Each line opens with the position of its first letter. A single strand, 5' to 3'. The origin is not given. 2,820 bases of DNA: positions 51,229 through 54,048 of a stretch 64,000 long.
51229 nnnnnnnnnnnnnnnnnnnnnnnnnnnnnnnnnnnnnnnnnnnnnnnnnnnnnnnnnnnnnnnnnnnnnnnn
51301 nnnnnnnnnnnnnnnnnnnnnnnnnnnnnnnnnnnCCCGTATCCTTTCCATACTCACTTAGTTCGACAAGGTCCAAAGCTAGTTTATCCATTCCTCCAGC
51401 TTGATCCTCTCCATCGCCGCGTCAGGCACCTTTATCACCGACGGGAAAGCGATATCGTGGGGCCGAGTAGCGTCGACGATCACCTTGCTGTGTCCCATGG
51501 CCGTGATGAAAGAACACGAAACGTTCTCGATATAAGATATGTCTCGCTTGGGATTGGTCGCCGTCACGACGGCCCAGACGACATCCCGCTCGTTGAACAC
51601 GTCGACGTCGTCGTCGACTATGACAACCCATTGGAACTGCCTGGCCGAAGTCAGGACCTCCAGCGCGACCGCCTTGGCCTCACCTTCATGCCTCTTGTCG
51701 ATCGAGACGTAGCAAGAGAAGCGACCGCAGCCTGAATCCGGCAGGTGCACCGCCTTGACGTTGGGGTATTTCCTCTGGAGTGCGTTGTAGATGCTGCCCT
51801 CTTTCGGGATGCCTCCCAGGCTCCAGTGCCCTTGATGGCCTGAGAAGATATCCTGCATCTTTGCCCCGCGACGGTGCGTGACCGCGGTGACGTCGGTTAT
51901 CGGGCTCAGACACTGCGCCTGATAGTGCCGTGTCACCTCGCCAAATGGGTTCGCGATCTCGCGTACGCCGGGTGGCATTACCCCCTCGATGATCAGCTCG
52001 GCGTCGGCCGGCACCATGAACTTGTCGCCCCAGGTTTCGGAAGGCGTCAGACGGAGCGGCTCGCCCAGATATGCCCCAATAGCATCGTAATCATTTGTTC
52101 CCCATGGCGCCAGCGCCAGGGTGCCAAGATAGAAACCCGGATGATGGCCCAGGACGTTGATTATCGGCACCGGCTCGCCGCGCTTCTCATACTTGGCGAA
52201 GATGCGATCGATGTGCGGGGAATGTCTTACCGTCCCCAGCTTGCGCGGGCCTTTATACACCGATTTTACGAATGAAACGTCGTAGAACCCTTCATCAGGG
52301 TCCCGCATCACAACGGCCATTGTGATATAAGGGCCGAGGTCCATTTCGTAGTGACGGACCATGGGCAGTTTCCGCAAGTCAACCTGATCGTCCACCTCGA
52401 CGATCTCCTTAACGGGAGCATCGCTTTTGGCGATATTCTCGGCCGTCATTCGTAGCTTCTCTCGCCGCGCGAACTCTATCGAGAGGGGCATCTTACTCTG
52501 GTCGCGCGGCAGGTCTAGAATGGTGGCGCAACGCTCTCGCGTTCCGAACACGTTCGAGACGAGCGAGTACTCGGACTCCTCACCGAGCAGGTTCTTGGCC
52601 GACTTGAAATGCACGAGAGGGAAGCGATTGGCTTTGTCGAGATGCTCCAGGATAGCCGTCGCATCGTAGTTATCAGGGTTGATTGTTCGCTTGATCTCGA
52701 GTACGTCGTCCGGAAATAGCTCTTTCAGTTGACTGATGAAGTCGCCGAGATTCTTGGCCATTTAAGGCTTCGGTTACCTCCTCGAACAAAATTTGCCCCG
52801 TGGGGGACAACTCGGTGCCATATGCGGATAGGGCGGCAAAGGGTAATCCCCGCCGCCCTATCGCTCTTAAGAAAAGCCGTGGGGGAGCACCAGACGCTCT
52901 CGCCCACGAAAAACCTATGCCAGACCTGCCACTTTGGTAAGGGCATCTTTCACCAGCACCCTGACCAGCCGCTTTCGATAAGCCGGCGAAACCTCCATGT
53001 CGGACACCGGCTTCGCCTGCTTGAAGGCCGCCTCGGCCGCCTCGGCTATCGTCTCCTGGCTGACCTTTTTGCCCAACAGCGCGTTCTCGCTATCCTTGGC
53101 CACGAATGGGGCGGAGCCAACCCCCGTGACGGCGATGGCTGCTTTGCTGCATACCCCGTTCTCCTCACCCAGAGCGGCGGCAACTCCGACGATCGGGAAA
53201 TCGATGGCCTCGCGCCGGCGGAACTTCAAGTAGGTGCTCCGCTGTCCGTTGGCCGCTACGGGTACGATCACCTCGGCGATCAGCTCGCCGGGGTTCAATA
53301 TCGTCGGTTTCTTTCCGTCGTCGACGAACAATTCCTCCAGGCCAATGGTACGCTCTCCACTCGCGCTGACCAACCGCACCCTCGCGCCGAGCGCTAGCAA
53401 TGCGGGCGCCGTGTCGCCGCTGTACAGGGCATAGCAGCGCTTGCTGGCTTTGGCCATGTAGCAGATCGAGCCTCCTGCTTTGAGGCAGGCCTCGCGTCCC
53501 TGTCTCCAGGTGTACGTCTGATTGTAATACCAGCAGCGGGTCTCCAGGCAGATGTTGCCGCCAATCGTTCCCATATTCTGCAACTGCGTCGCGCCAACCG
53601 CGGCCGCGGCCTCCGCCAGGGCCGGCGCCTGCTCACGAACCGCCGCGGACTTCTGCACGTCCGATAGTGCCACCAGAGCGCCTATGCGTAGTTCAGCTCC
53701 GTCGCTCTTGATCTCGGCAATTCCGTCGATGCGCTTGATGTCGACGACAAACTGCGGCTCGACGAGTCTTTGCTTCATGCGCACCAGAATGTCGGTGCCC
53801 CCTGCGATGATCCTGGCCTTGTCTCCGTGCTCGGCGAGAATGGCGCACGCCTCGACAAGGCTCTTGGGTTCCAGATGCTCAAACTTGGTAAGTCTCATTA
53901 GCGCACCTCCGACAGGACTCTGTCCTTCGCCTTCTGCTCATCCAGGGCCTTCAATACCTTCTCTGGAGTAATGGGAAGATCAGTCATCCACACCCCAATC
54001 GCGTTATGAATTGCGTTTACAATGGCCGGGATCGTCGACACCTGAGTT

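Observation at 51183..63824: Dual Mo-hydroxylase / multi-UbiD / cysteine-hydrolase supercluster: candidate undescribed pathway for N-heteroaromatic carboxylates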

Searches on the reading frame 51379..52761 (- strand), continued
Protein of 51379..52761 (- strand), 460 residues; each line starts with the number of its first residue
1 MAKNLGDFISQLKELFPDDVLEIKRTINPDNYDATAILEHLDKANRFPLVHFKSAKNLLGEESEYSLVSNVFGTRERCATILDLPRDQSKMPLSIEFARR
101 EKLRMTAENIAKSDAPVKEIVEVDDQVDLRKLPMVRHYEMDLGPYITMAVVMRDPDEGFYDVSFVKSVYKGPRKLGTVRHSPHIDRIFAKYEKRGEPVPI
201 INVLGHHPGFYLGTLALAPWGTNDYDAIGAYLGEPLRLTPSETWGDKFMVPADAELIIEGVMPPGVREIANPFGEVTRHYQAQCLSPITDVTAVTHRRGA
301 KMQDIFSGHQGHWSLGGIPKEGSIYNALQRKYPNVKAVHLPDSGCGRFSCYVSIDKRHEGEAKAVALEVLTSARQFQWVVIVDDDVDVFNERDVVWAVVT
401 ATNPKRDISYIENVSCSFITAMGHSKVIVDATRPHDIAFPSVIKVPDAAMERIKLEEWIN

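Call 86: search_protein_representatives(protein=window:51379-52761:-)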
Query: 460 residues. Proteins with E-value up to 0.001 (for the whole library): 3835; up to 1e-10: 1945; up to 1e-30: 403. The best 150 are listed.
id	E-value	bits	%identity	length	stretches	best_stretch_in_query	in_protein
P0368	3.2e-137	474.6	47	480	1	3-459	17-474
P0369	2.2e-131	455.3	45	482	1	4-459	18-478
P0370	4.9e-124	431.1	44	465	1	1-453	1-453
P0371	8.6e-111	387.4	43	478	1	1-459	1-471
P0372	1.9e-109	383.0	42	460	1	4-459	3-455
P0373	2.1e-102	359.8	50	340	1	124-459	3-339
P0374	1.8e-97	343.5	41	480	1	1-459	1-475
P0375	3.8e-93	329.3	39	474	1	1-415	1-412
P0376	6.9e-93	328.4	48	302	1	1-300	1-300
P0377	1.8e-92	327.1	55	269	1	201-459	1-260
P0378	1.7e-88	314.0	38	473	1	3-458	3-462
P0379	1.1e-87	311.3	39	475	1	1-459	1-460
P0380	8.4e-87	308.4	37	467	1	1-459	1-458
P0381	2.0e-86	307.1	38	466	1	7-459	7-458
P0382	1.6e-84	300.8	36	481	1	1-459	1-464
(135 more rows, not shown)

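Call 93: search_dna_similar(query=window:51379-52761:-, collection=plasmids, mode=protein, max_rows=12)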
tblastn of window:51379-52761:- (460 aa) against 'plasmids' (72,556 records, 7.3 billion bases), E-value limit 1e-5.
Records with a match: 436; places in all: 479; records where one place covers at least 80% of the query: 296.
Best place of each record, by identity: <60% 436.
By first word of the organism name: Sinorhizobium 129; Agrobacterium 24; Paracoccus 19; Ensifer 19; Pantoea 16; Paraburkholderia 13; Klebsiella 11; Streptomyces 11; Rhizobium 11; Rahnella 11; and 64 more.
By predicted mobility (MOB-suite, as given by PLSDB): non-mobilizable 254; conjugative 99; mobilizable 83.
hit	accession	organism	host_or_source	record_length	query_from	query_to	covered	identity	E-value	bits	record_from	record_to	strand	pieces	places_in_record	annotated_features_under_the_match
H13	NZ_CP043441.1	Cupriavidus campinensis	cell culture,soil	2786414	2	452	98%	32.4%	2e-54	203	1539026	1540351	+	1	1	none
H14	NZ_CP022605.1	Ochrobactrum quorumnocens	cell culture,rhizosphere of potato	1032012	3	437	95%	33.5%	2e-56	209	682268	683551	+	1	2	record has no annotation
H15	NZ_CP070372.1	Paracoccus methylovorus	whole organism,grassland soil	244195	2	437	95%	32.9%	7e-58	213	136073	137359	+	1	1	UbiD family decarboxylase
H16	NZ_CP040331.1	Natrinema versiforme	-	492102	3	408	88%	34.9%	2e-62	226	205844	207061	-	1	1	UbiD family decarboxylase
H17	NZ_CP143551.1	Burkholderia multivorans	Homo sapiens,bronchoalveolar lavage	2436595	3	453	98%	31.3%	1e-49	189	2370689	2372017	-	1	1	none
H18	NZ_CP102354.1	Paracoccus sp. SMMA_5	pure culture,Lotus pond, a sulfur-borax ...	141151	3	437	95%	32.4%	1e-53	201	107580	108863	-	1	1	UbiD family decarboxylase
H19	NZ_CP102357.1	Paracoccus sp. SMMA_5_TC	pure culture,Lotus pond, a sulfur-borax ...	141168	3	437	95%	32.4%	1e-53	201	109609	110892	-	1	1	UbiD family decarboxylase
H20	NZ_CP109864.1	Paracoccus aminovorans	bacteria,human fecal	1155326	1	437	95%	31.6%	3e-52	196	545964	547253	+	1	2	record has no annotation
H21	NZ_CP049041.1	Pseudohalocynthiibacter aestuariivivens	pure culutre,Seawater recirculating ...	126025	23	460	95%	31.5%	2e-41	164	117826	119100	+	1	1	UbiD family decarboxylase | glutamate cyclase domain-containing protein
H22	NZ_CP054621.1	Azospirillum oryzae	cell culture,soil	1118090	66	455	85%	35.3%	3e-44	173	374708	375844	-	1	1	record has no annotation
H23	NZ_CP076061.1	Cupriavidus sp. EM10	Pure-cultured cell,sewage water sludge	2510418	2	433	94%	31.8%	6e-51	193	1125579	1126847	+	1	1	none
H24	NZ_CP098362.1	Paracoccus sp. TOH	cell cuture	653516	1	437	95%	31.4%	3e-49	188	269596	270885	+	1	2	UbiD family decarboxylase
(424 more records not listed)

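Call 98: get_annotated_region(hit=H16, flank=9000)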
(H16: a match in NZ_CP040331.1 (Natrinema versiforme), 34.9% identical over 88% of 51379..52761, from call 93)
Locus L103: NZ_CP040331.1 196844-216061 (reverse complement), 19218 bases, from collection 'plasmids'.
description: Natrinema versiforme strain BOL5-4 plasmid pNVE500
organism: Natrinema versiforme (NCBI taxid 88724)
taxonomy: Archaea; Euryarchaeota; Halobacteria; Halobacteriales; Natrialbaceae; Natrinema; Natrinema versiforme
host: -; source: -; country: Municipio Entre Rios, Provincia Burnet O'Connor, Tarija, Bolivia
typing (MOB-suite, as given by PLSDB): non-mobilizable; mating-pair formation MPF_T
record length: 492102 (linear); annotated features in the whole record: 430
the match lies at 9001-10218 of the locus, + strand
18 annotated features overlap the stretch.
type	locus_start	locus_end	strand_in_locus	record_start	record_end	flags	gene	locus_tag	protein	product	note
CDS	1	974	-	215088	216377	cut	-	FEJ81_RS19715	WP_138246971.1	benzoate/H(+) symporter BenE family transporter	GO:0042919 - benzoate transport [Evidence IEA]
CDS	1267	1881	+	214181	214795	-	rdfA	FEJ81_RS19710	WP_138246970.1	rod-determining factor RdfA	-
CDS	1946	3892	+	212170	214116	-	-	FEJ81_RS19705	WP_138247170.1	archaea-specific SMC-related protein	GO:0051276 - chromosome organization [Evidence IEA]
CDS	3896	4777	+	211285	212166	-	-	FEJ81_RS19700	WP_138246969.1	amidohydrolase family protein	-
CDS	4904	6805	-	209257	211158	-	-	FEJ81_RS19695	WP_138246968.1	TRAP transporter fused permease subunit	-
CDS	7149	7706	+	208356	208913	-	-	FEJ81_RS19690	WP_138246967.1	UbiX family flavin prenyltransferase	-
CDS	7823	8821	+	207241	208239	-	-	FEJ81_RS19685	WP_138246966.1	TAXI family TRAP transporter solute-binding subunit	GO:0006810 - transport [Evidence IEA]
CDS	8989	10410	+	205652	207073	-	-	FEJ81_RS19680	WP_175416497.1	UbiD family decarboxylase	-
CDS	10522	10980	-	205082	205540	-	-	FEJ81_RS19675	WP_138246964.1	SRPBCC domain-containing protein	-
CDS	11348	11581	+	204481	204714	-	-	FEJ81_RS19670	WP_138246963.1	DUF2061 domain-containing protein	-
CDS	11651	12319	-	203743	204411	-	-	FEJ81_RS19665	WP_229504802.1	nucleotidyltransferase family protein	-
CDS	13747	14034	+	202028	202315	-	-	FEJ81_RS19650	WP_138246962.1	hypothetical protein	-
CDS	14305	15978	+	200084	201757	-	-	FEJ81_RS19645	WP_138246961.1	transposase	GO:0006313 - DNA transposition [Evidence IEA]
CDS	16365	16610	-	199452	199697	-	-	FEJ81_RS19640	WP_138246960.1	HalOD1 output domain-containing protein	-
CDS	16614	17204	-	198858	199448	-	-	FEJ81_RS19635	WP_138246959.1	DsrE/DsrF/DrsH-like family protein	-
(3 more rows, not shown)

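Call 99: get_annotated_region(hit=H15, flank=9000)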
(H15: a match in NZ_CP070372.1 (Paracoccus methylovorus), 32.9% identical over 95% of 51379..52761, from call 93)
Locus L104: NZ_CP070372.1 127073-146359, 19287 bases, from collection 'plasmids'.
description: Paracoccus methylovorus strain H4-D09 plasmid p2, complete sequence
organism: Paracoccus methylovorus (NCBI taxid 2812658)
taxonomy: Bacteria; Pseudomonadota; Alphaproteobacteria; Rhodobacterales; Paracoccaceae; Paracoccus; Paracoccus methylovorus
host: -; source: whole organism,grassland soil; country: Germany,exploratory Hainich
typing (MOB-suite, as given by PLSDB): mobilizable; replicon rep_cluster_229; relaxase MOBP
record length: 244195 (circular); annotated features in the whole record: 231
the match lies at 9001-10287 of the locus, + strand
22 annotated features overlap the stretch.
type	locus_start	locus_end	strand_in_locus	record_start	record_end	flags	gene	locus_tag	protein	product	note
CDS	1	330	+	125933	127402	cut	aldA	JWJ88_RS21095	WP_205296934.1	aldehyde dehydrogenase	-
CDS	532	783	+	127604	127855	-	-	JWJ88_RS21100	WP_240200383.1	helix-turn-helix domain-containing protein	-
CDS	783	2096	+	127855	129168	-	-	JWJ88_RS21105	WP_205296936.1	type II toxin-antitoxin system HipA family toxin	-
CDS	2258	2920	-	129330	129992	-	-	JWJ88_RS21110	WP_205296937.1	calcium-binding protein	-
CDS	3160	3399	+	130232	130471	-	-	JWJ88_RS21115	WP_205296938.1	PepSY domain-containing protein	-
CDS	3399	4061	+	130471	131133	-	-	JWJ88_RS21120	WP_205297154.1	response regulator transcription factor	GO:0000160 - phosphorelay signal transduction system [Evidence IEA]; GO:0006355 - regulation of DNA-templated ...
CDS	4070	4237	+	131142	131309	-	-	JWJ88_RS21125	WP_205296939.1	hypothetical protein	-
CDS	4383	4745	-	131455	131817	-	tnpB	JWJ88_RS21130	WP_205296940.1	IS66 family insertion sequence element accessory protein TnpB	-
CDS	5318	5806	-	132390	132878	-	-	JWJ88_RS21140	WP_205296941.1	transposase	GO:0006313 - DNA transposition [Evidence IEA]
CDS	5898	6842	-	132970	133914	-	-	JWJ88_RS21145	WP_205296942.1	LysR substrate-binding domain-containing protein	-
CDS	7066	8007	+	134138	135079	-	-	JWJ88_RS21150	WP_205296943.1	amidohydrolase family protein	-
CDS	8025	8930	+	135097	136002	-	-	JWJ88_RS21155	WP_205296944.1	amidohydrolase family protein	-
CDS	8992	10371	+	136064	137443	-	-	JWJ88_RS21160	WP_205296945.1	UbiD family decarboxylase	-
CDS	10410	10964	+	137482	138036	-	-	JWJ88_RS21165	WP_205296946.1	UbiX family flavin prenyltransferase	-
CDS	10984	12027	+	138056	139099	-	-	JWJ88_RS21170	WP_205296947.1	GTP-binding protein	-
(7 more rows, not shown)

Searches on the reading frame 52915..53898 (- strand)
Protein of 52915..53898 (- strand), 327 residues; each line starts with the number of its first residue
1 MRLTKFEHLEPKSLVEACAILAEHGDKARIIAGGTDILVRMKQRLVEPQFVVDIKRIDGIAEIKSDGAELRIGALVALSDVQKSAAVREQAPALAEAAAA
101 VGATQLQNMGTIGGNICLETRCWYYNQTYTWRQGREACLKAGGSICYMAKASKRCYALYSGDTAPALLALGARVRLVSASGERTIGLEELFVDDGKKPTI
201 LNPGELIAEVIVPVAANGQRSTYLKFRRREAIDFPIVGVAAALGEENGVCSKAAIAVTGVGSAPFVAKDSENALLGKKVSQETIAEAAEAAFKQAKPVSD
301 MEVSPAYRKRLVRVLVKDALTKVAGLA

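Call 4: search_protein_families(library=pfam, proteins=[window:52915-53898:-])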
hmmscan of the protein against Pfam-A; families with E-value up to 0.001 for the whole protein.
window:52915-53898:- (327 aa): 3 families
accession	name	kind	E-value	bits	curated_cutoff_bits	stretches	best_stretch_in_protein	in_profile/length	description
PF00941.27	FAD_binding_5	-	3.3e-45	154.4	27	1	5-214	2-169/170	FAD binding domain in molybdopterin dehydrogenase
PF03450.22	CO_deh_flav_C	-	3e-22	79.1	25.5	1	223-322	3-101/102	CO dehydrogenase flavoprotein C-terminal domain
PF01565.28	FAD_binding_4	-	9.1e-06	25.8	26.4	1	13-114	12-113/139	FAD binding domain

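Call 5: search_protein_families(library=ncbifam, proteins=[window:52915-53898:-])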
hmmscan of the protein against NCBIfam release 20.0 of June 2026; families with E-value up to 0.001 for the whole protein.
window:52915-53898:- (327 aa): 8 families
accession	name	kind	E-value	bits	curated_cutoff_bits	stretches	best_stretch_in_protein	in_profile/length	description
TIGR03195.1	4hydrxCoA_B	equivalog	5.9e-85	285.2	404.55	1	3-320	2-316/321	4-hydroxybenzoyl-CoA reductase subunit beta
NF041019.1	glyceraldDH_beta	equivalog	2.2e-62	210.9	350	2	160-322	121-279/280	glyceraldehyde dehydrogenase subunit beta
NF043083.1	XdhB_XDHase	equivalog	1.5e-52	178.6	310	2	9-117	8-116/289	xanthine dehydrogenase subunit XdhB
NF007427.0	PRK09971.1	equivalog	8.7e-50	169.6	287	2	8-117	7-116/292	xanthine dehydrogenase FAD-binding subunit XdhB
TIGR02963.1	xanthine_xdhA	equivalog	2.1e-42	145.3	467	2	161-316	307-461/468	xanthine dehydrogenase small subunit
TIGR03199.1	pucC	equivalog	6.3e-26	91.2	306.05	2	11-118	1-108/264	xanthine dehydrogenase subunit C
TIGR03312.1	Se_sel_red_FAD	hypoth_equivalog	7.9e-11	41.6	241.5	1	8-117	4-107/257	molybdopterin-dependent oxidoreductase FAD-binding subunit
TIGR02969.1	mam_aldehyde_ox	subfamily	1.3e-08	32.8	1912.3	1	141-289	341-491/1330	aldehyde oxidase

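Call 53: search_solved_structures(query=window:52915-53898:-, max_evalue=1e-20, show_alignments=1)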
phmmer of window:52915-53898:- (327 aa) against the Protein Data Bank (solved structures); distinct sequences matched with E-value up to 1e-20: 13.
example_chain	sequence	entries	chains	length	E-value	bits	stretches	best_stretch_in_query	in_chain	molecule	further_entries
1rm6_B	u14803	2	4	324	9.7e-56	192.5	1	3-314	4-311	4-hydroxybenzoyl-CoA reductase beta subunit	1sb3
4zoh_B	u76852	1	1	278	6.1e-44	153.8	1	160-321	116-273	Putative oxidoreductase FAD-binding subunit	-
7dqx_E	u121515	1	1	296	1.5e-40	142.6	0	164-323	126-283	6-hydroxypseudooxynicotine dehydrogenase complex subunit alpha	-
7dqx_B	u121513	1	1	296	1.6e-40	142.5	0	164-323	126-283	6-hydroxypseudooxynicotine dehydrogenase complex subunit alpha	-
1ffu_C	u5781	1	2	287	8.9e-36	127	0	5-117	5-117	CUTM, FLAVOPROTEIN OF CARBON MONOXIDE DEHYDROGENASE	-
5y6q_B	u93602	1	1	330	1.4e-35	126.4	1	12-311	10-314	Aldehyde oxidase medium subunit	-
1ffv_C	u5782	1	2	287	2e-35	125.9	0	5-117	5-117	CUTM, FLAVOPROTEIN OF CARBON MONOXIDE DEHYDROGENASE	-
3hrd_C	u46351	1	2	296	1.7e-29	106.4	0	5-117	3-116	Nicotinate dehydrogenase FAD-subunit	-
1zxi_C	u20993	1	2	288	7.6e-29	104.2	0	5-116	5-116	Carbon monoxide dehydrogenase medium chain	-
1n5w_C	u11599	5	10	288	9.9e-29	103.9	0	5-116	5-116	Carbon monoxide dehydrogenase medium chain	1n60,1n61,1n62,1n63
5g5g_B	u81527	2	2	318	2.8e-25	92.5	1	18-271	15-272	PUTATIVE XANTHINE DEHYDROGENASE YAGR MOLYBDENUM-BINDING SU SUBUNIT | Aldehyde oxidoreductase FAD-binding subunit PaoB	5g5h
8uem_B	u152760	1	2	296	1.7e-24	90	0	168-316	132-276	Carbon monoxide dehydrogenase medium chain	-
1t3q_C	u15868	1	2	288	6.6e-24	88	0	2-117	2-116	quinoline 2-oxidoreductase medium subunit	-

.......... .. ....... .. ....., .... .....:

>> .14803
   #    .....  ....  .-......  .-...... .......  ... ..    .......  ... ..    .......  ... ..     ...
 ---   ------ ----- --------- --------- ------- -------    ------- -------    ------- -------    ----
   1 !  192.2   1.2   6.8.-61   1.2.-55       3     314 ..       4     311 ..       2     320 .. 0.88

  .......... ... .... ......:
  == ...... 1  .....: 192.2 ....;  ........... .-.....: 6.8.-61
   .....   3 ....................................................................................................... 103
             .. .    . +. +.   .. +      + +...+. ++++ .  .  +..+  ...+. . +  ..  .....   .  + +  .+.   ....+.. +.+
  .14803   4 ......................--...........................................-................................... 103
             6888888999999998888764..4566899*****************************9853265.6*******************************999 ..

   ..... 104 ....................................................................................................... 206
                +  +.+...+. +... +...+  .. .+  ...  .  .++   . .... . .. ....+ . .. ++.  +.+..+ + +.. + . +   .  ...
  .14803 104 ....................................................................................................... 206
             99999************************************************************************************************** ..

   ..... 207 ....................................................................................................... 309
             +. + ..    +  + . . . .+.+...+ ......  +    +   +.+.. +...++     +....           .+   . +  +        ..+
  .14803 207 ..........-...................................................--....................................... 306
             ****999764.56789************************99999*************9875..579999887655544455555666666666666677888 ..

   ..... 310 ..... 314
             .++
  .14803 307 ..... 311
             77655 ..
